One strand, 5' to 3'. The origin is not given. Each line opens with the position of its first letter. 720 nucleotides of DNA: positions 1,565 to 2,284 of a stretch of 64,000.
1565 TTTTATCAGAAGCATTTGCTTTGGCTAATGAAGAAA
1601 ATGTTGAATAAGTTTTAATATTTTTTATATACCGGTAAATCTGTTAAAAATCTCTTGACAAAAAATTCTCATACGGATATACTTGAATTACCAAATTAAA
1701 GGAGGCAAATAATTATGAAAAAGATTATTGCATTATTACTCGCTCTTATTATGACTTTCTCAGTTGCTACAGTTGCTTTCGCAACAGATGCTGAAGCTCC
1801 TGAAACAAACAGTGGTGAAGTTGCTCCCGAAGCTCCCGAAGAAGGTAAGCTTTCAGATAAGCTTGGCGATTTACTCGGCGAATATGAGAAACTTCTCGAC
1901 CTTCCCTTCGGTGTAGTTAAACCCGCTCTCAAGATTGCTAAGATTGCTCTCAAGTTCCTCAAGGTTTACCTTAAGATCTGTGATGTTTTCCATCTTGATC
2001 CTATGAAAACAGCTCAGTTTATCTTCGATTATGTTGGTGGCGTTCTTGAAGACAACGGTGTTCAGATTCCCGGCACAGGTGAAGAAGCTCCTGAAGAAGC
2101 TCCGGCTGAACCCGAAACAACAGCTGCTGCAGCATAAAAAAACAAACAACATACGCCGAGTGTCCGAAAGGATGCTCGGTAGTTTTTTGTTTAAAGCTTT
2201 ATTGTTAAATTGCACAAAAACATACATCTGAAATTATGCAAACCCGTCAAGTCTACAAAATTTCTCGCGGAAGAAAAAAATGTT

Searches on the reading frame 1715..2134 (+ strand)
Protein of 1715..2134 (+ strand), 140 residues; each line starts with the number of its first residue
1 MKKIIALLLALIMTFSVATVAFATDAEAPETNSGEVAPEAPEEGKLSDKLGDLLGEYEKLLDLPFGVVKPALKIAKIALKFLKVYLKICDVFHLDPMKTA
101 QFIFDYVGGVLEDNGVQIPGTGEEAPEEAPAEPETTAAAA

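Call 70: search_protein_families(library=pfam, proteins=[window:1715-2134:+], max_evalue=1)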
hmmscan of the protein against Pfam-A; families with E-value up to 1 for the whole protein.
window:1715-2134:+ (140 aa): 0 families

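Call 82: find_homologous_proteins(query=window:1715-2134:+, max_evalue=0.001)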
Query window:1715-2134:+ (140 aa): 273 proteins with E <= 0.001 among 693 candidates; the best 120 are listed.
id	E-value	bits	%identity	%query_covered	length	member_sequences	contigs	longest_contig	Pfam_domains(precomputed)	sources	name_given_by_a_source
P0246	9.1e-83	293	100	100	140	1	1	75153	-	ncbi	-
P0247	6.0e-69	248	85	87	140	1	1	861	-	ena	-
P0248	1.7e-65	237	80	87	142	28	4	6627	-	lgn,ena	-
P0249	4.4e-62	226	81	99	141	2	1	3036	-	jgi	jgi:hypothetical protein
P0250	4.6e-62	226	80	99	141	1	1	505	-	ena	-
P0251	2.4e-61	224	79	99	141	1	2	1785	-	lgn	-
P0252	3.9e-59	217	73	88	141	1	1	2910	-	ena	-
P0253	1.4e-57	212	80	86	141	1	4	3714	-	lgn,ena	-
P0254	1.5e-57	212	81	83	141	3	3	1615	-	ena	-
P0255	1.5e-57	211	81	87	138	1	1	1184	-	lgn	-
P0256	3.8e-56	207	80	87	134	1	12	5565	-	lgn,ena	-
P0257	5.1e-55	203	79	86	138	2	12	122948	-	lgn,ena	-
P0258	4.5e-51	191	77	87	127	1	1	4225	-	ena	-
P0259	5.0e-50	187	73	87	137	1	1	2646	-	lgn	-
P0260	1.3e-49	186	67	99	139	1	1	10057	-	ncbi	-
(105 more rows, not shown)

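Call 83: find_encoding_contigs(protein=P0246, flank=1500, max_places=2)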
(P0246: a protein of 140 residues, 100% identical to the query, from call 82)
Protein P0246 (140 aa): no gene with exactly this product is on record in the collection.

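Call 91: search_protein_families(library=padloc, proteins=[window:1715-2134:+], max_evalue=0.1)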
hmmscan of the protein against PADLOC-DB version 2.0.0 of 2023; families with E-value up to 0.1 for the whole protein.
window:1715-2134:+ (140 aa): 0 families

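Call 92: search_protein_families(library=phrogs, proteins=[window:1715-2134:+], max_evalue=0.1)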
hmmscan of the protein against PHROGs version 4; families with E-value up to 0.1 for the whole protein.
window:1715-2134:+ (140 aa): 0 families
